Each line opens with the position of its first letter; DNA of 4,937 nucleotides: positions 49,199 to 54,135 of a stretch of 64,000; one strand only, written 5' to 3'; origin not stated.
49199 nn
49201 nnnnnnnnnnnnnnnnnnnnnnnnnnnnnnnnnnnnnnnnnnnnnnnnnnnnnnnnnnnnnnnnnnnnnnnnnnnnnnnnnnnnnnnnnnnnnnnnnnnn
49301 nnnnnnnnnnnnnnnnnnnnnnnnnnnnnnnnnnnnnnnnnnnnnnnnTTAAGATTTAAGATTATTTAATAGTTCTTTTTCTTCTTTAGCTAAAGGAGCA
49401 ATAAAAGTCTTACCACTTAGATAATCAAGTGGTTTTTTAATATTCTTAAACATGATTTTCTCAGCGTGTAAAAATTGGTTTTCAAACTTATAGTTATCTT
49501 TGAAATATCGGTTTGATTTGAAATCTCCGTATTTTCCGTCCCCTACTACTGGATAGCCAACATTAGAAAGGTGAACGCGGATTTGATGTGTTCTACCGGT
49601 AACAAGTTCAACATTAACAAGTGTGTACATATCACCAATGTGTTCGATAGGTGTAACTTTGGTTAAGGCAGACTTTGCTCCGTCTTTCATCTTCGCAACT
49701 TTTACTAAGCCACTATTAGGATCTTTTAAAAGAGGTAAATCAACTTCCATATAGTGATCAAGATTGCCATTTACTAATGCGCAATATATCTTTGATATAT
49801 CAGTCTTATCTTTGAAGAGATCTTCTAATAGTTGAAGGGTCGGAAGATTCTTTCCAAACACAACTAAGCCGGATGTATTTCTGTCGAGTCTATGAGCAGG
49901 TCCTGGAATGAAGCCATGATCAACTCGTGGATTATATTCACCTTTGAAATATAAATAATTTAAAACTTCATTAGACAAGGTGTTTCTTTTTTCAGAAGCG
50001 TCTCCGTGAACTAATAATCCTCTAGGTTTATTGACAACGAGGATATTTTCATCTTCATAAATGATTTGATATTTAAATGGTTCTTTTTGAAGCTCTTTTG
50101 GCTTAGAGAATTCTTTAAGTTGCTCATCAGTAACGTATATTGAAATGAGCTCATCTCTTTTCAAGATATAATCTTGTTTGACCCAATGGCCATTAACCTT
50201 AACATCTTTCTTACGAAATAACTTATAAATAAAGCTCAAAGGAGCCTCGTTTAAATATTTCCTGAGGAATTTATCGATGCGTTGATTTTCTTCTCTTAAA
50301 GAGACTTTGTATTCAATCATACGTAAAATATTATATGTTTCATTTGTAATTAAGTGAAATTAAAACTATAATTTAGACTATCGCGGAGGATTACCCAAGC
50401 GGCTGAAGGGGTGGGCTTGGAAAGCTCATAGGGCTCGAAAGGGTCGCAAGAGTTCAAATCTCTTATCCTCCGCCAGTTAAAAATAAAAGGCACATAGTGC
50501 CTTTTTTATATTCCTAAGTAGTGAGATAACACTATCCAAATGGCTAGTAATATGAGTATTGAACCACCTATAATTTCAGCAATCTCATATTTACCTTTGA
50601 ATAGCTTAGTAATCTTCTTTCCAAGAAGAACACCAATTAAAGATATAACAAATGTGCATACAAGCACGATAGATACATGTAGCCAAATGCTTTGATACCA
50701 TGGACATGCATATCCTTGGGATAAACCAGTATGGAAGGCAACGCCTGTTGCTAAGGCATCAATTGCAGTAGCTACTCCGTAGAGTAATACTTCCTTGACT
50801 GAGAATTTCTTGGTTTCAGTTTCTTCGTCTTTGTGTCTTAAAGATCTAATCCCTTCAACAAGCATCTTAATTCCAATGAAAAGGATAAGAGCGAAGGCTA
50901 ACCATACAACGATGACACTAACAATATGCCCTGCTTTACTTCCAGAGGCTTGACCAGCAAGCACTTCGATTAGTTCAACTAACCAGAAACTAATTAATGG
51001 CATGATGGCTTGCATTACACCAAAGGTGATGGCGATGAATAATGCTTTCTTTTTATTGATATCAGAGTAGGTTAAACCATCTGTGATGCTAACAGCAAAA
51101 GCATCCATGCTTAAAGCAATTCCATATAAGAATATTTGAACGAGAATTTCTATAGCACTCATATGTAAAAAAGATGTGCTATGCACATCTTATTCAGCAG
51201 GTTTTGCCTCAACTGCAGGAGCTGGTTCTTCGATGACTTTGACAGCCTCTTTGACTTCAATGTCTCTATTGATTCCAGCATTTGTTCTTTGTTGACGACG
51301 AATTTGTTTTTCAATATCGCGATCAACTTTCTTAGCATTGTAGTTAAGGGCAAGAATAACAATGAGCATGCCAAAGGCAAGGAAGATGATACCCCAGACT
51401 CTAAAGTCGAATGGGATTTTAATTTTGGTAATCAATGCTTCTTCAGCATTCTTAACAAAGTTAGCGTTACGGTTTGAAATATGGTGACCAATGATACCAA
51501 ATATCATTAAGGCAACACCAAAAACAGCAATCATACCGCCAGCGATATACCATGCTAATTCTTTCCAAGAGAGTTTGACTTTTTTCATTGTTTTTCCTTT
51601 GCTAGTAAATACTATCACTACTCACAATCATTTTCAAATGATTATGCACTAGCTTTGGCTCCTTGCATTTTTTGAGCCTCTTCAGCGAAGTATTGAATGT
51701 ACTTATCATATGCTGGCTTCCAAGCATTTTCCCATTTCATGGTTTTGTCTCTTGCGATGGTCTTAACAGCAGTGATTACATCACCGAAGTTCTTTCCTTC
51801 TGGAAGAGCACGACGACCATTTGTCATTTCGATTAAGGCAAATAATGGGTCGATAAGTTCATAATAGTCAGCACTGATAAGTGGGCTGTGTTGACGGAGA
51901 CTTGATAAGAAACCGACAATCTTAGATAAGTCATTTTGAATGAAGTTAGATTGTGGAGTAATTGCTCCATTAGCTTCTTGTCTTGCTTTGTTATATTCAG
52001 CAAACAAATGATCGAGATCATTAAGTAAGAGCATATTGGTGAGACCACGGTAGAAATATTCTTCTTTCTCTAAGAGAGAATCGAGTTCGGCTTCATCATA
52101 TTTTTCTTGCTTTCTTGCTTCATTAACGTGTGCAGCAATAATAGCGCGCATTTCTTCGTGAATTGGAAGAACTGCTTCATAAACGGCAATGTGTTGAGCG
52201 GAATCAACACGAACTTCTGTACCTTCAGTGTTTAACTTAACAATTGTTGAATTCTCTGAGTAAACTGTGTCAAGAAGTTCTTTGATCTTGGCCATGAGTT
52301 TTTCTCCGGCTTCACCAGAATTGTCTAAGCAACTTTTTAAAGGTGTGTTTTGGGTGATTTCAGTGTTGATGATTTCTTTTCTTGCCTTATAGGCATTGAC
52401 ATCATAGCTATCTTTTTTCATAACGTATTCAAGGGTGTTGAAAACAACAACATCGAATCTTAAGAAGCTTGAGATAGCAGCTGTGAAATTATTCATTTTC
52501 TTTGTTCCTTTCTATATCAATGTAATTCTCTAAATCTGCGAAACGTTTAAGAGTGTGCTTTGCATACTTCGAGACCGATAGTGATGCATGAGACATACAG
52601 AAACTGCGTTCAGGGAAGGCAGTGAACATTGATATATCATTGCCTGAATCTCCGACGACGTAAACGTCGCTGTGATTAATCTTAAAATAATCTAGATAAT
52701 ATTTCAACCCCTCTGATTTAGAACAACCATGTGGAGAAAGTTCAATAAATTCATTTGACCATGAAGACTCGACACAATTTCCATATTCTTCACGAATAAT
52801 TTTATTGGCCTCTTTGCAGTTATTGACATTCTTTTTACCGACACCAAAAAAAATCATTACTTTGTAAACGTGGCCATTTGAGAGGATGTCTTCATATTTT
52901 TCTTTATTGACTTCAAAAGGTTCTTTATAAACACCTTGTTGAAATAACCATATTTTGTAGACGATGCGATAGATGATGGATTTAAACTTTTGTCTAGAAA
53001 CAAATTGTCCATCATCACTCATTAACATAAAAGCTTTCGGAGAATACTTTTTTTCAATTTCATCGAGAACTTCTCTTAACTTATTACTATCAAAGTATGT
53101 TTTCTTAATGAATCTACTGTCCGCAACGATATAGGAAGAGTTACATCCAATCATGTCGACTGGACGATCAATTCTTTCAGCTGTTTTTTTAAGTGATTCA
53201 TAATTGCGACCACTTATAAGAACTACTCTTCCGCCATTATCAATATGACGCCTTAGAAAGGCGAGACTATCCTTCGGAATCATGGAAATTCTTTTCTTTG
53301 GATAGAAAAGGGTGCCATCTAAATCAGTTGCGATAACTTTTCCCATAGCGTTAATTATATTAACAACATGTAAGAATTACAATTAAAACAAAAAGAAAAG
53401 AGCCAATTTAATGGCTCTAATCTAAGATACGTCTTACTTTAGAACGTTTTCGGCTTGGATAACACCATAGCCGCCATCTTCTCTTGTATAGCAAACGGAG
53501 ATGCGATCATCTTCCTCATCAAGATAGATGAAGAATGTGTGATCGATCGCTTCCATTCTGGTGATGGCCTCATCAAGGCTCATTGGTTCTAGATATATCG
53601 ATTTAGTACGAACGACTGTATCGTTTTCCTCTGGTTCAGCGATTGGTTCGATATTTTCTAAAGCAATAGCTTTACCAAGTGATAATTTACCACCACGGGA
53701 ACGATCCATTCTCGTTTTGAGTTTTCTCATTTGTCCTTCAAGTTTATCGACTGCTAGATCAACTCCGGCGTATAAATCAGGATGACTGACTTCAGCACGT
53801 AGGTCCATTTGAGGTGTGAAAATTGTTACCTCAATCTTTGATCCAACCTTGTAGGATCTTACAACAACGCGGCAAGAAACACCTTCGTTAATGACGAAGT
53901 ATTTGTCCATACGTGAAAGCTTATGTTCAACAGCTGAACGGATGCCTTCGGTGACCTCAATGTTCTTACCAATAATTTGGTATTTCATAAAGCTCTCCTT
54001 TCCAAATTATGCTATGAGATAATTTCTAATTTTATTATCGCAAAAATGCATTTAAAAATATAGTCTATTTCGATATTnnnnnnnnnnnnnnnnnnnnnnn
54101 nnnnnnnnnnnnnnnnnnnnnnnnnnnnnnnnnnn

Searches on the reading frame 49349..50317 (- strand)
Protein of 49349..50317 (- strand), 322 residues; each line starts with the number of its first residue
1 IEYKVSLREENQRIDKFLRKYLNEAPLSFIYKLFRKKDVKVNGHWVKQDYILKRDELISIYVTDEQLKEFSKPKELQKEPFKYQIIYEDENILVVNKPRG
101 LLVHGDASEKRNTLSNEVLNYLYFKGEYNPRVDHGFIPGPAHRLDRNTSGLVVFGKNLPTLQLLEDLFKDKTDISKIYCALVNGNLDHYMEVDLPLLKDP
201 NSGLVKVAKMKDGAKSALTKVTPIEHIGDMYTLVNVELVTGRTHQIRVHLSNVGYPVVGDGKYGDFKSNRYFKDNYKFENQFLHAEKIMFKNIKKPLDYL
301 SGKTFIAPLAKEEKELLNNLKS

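Call 81: search_protein_families(library=pfam, proteins=[window:49349-50317:-], max_evalue=0.0001)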
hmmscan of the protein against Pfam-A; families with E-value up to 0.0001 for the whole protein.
window:49349-50317:- (322 aa): 1 family
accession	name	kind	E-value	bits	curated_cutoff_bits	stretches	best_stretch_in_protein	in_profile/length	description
PF00849.27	PseudoU_synth_2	-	3.1e-31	109.1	26.8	1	91-251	1-151/152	RNA pseudouridylate synthase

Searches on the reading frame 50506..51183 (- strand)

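Call 81: search_protein_families(library=pfam, proteins=[window:50506-51183:-], max_evalue=0.0001)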
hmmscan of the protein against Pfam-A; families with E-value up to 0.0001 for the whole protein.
window:50506-51183:- (225 aa): 1 family
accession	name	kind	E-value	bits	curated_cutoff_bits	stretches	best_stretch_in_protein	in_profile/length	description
PF02659.21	Mntp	-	2.6e-28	99.1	24.4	1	42-217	2-151/152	Putative manganese efflux pump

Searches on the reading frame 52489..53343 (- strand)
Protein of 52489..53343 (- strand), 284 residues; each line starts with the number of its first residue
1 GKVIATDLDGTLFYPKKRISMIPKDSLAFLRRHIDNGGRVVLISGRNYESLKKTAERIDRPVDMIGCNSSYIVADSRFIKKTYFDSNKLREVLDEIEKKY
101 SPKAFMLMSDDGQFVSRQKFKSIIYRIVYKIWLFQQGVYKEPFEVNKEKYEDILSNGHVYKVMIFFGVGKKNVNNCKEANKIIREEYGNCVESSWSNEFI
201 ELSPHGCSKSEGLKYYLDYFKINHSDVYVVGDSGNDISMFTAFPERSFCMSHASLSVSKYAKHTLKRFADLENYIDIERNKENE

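Call 82: search_protein_families(library=pfam, proteins=[window:52489-53343:-], max_evalue=0.0001)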
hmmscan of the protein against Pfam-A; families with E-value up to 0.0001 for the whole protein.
window:52489-53343:- (284 aa): 4 families
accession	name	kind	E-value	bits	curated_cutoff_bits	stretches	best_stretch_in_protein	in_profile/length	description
PF08282.18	Hydrolase_3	-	2.7e-36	126.1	20.9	1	4-266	1-244/255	haloacid dehalogenase-like hydrolase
PF05116.19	S6PP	-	6.6e-10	39.4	20.3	1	196-257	153-214/247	Sucrose-6F-phosphate phosphohydrolase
PF00702.32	Hydrolase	-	1.9e-06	28.8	26.4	0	201-241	151-188/191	haloacid dehalogenase-like hydrolase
PF12710.13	HAD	-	1.5e-05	25.9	27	0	23-91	88-158/189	haloacid dehalogenase-like hydrolase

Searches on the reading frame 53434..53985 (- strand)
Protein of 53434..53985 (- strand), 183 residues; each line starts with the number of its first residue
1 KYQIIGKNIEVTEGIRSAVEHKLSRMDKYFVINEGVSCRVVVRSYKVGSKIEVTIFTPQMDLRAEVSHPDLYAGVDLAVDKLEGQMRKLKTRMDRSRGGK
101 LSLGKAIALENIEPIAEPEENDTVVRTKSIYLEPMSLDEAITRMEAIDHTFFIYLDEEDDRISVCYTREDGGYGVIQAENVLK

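Call 35: search_protein_families(library=pfam, proteins=[window:53434-53985:-], max_evalue=0.001)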
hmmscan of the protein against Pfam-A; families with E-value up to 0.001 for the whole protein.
window:53434-53985:- (183 aa): 2 families
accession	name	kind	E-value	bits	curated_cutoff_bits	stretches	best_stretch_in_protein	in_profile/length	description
PF02482.25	Ribosomal_S30AE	-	1.7e-23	83.6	23.7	1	2-93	1-87/88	Sigma 54 modulation protein / S30EA ribosomal protein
PF16321.10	Ribosom_S30AE_C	-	4.6e-21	74.7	25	1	119-175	1-57/57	Sigma 54 modulation/S30EA ribosomal protein C terminus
